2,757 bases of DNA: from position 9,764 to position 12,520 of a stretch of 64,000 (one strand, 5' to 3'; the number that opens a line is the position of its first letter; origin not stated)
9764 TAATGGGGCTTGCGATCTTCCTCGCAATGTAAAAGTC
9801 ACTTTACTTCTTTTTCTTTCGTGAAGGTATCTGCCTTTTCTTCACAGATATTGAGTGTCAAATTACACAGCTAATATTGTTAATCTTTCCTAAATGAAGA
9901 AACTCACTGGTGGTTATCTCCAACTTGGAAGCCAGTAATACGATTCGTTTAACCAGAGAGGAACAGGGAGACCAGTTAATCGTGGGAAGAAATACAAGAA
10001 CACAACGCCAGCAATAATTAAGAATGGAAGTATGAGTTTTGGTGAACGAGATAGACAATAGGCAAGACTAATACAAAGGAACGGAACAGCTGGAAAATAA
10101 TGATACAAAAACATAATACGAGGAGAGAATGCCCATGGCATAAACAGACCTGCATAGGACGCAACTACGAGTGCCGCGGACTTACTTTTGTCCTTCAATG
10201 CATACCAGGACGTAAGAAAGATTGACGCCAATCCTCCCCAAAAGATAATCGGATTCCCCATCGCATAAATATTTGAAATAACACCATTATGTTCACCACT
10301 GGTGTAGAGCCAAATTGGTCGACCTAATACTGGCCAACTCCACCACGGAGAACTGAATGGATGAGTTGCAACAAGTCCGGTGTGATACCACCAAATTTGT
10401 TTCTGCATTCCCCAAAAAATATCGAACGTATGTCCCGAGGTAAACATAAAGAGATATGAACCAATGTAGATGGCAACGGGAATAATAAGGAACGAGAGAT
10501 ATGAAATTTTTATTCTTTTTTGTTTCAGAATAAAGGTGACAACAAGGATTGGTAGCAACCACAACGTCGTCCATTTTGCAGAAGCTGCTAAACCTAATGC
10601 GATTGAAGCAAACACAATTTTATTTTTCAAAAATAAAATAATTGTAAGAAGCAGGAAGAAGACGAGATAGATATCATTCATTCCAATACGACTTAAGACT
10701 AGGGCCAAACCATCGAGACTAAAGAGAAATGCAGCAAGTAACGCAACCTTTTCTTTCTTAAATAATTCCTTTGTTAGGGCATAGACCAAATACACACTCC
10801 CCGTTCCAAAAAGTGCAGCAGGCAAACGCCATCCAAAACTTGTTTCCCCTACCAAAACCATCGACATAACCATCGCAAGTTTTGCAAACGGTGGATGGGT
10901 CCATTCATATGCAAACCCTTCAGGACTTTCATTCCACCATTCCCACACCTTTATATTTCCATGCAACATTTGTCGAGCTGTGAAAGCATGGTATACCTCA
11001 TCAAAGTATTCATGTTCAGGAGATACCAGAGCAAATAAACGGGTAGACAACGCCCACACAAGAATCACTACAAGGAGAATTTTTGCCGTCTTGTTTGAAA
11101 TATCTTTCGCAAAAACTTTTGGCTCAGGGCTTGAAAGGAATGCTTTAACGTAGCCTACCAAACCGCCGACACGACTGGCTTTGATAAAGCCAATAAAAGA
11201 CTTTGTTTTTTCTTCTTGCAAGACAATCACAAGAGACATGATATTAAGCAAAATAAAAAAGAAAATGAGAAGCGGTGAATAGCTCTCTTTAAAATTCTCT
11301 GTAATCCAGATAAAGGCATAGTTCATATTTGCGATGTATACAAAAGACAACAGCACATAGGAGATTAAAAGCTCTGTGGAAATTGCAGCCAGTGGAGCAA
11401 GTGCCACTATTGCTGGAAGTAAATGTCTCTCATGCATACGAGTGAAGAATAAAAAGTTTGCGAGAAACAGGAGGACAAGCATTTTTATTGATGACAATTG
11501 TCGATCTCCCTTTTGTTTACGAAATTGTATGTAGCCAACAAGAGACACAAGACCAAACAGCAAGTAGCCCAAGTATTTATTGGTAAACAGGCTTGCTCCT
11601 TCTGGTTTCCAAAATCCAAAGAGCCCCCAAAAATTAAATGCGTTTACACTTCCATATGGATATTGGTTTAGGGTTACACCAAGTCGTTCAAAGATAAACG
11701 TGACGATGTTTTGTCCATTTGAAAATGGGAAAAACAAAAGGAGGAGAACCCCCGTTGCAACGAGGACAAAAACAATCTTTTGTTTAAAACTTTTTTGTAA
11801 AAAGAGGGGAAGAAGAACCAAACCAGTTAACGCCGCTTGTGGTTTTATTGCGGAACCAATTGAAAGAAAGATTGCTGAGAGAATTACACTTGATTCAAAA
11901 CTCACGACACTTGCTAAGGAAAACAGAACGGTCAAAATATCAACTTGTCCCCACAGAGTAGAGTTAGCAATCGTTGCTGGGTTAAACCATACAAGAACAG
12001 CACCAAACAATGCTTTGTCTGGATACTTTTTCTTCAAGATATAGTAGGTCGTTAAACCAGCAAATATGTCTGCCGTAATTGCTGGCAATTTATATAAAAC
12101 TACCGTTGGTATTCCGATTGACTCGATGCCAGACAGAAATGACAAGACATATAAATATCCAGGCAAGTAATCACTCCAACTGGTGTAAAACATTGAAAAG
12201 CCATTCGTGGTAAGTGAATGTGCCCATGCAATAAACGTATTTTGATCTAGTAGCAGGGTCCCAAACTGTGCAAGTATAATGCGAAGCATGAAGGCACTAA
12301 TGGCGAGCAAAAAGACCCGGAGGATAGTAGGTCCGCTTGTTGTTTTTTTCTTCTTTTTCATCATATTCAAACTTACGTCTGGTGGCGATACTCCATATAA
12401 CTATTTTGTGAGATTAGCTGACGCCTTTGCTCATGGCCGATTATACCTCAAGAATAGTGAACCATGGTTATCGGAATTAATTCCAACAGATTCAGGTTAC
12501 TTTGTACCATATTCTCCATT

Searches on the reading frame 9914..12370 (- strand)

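Call 71: search_protein_families(library=pfam, proteins=[window:9914-12370:-], max_evalue=0.001)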
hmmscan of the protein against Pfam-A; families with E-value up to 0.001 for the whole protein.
window:9914-12370:- (818 aa): 3 families
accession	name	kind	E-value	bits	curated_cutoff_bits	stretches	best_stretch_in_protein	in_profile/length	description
PF16192.10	PMT_4TMC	-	1.3e-16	61.1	32.4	1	649-817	2-202/202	C-terminal four TMM region of protein-O-mannosyltransferase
PF02366.24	PMT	-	2.4e-12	47.4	22.7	1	436-618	3-202/245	Dolichyl-phosphate-mannose-protein mannosyltransferase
PF13231.12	PMT_2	-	2.1e-10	41.5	26.1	1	492-627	2-145/160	Dolichyl-phosphate-mannose-protein mannosyltransferase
